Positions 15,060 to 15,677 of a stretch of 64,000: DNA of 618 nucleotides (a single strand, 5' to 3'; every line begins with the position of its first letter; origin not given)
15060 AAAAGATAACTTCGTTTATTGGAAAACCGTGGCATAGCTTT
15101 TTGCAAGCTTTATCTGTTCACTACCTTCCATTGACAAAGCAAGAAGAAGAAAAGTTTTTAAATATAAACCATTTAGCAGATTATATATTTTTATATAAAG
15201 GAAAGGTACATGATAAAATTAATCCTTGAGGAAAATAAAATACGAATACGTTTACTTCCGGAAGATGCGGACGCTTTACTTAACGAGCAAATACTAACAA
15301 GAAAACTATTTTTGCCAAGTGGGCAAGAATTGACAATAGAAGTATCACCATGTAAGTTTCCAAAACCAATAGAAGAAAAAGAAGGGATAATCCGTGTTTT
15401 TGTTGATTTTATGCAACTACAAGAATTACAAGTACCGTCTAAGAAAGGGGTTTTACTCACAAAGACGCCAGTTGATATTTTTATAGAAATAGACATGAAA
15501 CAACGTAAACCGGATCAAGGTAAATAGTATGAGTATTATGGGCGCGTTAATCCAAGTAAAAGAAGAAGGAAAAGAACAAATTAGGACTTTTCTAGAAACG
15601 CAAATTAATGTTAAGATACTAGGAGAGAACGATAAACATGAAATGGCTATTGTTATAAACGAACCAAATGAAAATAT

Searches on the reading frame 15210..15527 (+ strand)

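Call 32: search_protein_families(library=pfam, proteins=[window:15210-15527:+], max_evalue=0.001)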
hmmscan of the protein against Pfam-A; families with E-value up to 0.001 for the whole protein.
window:15210-15527:+ (105 aa): 1 family
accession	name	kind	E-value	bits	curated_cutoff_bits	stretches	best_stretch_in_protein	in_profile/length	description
PF22668.1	DUF7009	-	0.00097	19.9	27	0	3-97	2-102/119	Family of unknown function (DUF7009)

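Call 72: search_protein_families(library=ncbifam, proteins=[window:15210-15527:+], max_evalue=0.00001)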
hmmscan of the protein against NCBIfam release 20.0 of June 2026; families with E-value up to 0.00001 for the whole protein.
window:15210-15527:+ (105 aa): 0 families
